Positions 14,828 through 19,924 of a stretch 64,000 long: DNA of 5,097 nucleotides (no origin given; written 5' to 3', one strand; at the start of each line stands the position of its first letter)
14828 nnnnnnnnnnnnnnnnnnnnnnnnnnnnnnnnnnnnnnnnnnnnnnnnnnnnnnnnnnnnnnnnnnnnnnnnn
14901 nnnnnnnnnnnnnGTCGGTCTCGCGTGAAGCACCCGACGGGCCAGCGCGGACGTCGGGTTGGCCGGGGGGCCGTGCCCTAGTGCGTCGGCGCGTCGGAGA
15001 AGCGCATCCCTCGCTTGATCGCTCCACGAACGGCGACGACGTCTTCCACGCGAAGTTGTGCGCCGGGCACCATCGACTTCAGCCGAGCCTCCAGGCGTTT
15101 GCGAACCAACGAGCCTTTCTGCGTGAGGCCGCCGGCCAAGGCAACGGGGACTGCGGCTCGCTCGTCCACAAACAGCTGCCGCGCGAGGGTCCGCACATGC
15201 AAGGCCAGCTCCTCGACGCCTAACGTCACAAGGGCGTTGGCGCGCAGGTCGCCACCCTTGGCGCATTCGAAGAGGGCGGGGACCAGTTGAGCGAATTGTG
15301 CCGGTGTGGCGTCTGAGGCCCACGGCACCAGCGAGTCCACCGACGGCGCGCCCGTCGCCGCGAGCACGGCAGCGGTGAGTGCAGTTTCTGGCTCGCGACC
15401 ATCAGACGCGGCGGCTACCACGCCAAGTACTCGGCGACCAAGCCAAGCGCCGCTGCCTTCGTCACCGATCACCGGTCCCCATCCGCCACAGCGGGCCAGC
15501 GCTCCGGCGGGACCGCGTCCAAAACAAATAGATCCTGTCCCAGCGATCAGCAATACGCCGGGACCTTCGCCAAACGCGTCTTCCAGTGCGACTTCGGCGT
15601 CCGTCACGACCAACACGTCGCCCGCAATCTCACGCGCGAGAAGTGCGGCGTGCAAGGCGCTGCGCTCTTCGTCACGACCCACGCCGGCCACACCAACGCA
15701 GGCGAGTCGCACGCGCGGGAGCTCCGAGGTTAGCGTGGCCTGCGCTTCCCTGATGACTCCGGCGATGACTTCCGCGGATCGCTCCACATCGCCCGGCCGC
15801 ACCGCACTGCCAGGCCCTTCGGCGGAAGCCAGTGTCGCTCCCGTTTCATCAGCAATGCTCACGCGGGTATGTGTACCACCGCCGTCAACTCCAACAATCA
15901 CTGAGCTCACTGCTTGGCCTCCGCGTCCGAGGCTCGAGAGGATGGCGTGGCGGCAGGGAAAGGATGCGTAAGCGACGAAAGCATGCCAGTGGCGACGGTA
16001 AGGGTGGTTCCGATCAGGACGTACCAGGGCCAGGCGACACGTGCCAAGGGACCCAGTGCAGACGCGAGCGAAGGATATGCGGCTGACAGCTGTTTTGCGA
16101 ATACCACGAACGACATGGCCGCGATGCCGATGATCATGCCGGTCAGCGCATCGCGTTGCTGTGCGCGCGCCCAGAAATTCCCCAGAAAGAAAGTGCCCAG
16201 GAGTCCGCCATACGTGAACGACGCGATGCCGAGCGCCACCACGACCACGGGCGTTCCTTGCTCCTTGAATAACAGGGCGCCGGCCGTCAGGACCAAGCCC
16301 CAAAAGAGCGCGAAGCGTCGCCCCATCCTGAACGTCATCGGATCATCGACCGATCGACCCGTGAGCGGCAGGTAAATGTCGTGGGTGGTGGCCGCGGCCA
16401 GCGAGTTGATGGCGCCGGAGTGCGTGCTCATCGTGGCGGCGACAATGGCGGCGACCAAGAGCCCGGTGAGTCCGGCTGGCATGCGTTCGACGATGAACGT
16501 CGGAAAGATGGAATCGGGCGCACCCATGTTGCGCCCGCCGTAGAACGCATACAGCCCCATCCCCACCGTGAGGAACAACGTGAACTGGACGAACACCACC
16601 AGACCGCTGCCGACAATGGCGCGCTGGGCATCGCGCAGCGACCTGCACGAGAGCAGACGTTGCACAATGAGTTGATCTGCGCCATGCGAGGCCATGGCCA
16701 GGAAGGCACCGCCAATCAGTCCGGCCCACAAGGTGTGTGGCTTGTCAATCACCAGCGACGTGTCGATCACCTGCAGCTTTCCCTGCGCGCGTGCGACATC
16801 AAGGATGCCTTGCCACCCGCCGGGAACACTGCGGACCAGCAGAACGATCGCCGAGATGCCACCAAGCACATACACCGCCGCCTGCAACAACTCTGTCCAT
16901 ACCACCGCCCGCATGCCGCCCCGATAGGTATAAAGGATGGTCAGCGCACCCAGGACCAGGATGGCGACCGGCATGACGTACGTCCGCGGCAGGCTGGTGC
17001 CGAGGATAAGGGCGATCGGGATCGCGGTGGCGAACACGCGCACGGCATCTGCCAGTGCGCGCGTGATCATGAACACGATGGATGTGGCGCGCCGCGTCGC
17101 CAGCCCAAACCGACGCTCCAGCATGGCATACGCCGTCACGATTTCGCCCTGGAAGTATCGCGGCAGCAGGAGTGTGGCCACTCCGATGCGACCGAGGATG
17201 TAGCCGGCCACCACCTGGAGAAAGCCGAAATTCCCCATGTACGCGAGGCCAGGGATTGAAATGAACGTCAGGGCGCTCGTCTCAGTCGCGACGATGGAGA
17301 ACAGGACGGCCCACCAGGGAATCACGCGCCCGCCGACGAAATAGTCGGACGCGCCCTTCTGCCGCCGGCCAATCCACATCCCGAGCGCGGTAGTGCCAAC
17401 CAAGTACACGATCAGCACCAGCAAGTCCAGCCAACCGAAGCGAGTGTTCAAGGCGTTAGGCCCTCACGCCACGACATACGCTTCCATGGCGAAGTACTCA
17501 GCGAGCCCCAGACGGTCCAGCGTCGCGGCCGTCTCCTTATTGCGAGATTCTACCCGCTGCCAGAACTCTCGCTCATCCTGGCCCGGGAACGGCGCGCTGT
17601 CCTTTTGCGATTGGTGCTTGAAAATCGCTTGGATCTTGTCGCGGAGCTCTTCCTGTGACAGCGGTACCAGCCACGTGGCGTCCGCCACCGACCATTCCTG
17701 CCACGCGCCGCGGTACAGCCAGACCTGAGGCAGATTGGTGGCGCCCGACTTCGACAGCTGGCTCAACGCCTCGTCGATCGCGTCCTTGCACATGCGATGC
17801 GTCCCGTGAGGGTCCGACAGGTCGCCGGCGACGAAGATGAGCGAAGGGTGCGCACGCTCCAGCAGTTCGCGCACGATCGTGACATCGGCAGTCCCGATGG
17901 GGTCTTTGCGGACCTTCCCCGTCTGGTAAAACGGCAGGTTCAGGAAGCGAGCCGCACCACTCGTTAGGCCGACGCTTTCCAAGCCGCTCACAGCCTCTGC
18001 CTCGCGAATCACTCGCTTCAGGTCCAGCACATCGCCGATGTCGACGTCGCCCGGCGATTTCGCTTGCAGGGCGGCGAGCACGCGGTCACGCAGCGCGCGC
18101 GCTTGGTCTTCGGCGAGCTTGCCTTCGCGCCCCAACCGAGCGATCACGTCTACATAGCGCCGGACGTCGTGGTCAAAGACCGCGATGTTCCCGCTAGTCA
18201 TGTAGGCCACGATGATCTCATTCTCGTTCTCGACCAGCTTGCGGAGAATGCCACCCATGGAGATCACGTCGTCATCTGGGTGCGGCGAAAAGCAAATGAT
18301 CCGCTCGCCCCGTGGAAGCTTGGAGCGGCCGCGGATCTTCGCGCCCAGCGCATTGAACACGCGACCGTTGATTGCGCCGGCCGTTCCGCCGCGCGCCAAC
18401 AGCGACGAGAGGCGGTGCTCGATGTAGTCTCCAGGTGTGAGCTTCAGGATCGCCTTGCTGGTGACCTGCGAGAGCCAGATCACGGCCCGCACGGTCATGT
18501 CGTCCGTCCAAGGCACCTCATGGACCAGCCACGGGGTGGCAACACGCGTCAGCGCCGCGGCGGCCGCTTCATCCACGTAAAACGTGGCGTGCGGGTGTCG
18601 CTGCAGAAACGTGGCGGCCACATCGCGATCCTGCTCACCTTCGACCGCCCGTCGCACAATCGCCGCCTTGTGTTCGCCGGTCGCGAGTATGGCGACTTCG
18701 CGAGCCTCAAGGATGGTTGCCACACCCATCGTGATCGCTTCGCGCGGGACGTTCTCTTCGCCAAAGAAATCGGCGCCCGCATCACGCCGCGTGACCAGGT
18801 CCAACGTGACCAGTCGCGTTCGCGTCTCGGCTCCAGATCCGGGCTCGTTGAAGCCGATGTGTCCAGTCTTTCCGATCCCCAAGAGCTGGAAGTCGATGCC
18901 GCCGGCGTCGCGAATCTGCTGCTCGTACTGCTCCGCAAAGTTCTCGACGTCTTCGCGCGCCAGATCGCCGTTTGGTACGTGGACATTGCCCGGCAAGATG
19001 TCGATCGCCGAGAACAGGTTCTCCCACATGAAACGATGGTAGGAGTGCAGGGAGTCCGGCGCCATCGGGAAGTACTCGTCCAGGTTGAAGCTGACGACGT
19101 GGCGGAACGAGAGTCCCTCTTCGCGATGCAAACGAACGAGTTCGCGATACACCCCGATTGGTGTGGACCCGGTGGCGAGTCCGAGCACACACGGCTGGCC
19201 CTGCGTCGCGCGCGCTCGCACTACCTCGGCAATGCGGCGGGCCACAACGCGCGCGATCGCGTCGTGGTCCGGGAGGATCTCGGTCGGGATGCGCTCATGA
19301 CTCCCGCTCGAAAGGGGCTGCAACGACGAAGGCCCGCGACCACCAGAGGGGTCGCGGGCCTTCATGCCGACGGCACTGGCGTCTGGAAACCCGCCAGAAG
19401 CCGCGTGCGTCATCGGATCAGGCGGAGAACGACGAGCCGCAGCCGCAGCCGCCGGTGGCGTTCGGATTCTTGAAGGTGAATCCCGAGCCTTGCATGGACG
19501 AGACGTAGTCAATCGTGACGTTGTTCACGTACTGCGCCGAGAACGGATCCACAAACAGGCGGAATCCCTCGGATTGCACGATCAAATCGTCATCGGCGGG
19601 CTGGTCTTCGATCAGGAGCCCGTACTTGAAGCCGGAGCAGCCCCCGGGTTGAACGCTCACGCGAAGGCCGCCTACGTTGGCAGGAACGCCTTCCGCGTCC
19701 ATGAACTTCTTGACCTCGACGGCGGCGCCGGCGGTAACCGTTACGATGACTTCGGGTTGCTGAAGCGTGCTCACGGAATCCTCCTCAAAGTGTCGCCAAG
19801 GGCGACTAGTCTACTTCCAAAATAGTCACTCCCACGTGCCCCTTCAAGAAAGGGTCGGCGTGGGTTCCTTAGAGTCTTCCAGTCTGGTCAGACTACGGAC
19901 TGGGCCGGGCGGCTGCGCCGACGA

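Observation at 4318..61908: Octamer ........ is dispersed through the window far above expectation and recruits the rare TTA codon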

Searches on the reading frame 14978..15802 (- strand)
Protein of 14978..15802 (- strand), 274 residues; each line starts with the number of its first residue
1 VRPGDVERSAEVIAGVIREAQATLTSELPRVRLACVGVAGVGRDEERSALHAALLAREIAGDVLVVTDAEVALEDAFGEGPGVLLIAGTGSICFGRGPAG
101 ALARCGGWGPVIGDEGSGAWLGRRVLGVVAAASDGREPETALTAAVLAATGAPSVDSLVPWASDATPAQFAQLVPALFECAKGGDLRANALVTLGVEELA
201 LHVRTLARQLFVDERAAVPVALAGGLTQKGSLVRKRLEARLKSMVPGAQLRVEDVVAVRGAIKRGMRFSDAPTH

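Call 26: search_protein_families(library=pfam, proteins=[window:14978-15802:-])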
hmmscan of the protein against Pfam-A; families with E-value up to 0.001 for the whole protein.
window:14978-15802:- (274 aa): 1 family
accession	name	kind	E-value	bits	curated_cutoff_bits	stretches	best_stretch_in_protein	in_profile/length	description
PF01869.26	BcrAD_BadFG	-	1.6e-26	93.9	31.5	1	6-252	37-255/271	BadF/BadG/BcrA/BcrD ATPase family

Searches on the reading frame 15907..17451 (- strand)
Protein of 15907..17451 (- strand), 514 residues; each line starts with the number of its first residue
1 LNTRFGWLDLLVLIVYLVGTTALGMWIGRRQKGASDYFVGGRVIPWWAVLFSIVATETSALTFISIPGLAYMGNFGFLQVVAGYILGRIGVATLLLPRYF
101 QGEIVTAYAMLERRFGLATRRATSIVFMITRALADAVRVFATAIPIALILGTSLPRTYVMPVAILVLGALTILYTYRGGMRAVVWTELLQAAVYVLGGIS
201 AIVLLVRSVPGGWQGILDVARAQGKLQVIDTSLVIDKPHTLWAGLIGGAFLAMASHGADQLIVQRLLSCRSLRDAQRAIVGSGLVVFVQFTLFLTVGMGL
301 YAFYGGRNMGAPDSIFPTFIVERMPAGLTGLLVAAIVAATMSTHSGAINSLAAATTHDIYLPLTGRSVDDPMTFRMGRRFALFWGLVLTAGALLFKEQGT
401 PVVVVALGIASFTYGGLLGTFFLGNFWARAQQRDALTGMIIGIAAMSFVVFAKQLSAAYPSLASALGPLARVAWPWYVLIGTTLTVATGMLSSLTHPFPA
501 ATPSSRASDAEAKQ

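Call 26: search_protein_families(library=pfam, proteins=[window:15907-17451:-])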
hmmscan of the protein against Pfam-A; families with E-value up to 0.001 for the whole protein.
window:15907-17451:- (514 aa): 1 family
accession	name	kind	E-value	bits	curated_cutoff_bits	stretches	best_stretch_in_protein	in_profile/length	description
PF00474.23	SSF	-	3.3e-37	128.8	22.8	1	37-442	1-406/406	Sodium:solute symporter family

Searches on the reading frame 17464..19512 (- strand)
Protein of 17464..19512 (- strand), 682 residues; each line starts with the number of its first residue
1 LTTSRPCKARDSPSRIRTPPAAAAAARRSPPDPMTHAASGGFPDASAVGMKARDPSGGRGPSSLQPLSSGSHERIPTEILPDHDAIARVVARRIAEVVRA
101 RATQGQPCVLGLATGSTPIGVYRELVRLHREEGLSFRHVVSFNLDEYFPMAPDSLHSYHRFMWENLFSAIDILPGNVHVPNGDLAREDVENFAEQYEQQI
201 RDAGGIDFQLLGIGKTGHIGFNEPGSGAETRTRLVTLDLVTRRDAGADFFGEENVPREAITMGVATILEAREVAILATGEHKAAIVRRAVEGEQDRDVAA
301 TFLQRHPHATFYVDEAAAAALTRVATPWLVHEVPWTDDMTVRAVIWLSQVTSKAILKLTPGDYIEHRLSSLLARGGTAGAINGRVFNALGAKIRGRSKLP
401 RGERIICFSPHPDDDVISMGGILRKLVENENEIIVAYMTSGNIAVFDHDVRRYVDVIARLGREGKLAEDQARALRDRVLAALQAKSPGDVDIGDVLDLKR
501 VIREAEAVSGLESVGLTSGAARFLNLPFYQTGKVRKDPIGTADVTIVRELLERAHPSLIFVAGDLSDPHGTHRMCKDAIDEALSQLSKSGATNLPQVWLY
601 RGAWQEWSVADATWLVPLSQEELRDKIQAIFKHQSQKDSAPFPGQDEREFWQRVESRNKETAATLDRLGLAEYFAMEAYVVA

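Call 26: search_protein_families(library=pfam, proteins=[window:17464-19512:-])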
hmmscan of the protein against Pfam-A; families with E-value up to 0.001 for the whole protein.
window:17464-19512:- (682 aa): 2 families
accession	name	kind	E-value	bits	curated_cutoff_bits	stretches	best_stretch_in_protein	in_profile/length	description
PF01182.26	Glucosamine_iso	-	2.7e-24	86.7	27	1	81-304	1-217/225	Glucosamine-6-phosphate isomerases/6-phosphogluconolactonase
PF02585.22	PIG-L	-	1.8e-15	58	28.2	1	407-582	2-128/129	GlcNAc-PI de-N-acetylase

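Call 27: find_related_loci(query=window:17464-19512:-, collection=metagenome_contigs, flank=10000)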
Query window:17464-19512:- (682 aa) in metagenome_contigs; peptide patterns used: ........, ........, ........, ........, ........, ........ (x = any residue, [..] = any of these).
600 stretches matched a pattern (row limit reached: there are more); 484 encode a relative of the query (tblastn E <= 1e-3); the best 80 are kept; 80 distinct loci.
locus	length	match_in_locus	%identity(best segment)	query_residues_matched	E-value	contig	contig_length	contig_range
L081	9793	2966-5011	71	2-681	0e+0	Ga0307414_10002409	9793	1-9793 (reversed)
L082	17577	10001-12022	71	2-682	0e+0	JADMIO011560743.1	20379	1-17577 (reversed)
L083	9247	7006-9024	68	5-681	0e+0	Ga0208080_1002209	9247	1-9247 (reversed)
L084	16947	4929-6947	68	5-681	0e+0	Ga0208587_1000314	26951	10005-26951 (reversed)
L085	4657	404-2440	71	2-681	0e+0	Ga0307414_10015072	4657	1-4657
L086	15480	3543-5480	72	34-681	0e+0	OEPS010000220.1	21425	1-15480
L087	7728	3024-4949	71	34-681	0e+0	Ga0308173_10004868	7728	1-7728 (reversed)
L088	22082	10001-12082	68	5-681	0e+0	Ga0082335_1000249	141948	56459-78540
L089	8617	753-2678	71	34-681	0e+0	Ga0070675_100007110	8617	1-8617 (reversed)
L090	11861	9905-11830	71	34-681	0e+0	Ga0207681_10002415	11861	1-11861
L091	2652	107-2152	68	34-681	0e+0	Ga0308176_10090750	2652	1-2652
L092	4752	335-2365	69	2-681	0e+0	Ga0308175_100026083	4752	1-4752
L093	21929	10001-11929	71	34-681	0e+0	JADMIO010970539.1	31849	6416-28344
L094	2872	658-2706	70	2-681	0e+0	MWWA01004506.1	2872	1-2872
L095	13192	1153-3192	69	2-681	0e+0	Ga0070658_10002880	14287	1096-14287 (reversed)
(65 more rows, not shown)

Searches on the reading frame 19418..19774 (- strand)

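Call 26: search_protein_families(library=pfam, proteins=[window:19418-19774:-])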
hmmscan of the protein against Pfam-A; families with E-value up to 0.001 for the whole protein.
window:19418-19774:- (118 aa): 1 family
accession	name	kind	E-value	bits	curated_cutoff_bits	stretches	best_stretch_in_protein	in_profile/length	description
PF01521.26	Fe-S_biosyn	-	2.1e-20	73.4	26.3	1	11-113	3-109/110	Iron-sulphur cluster biosynthesis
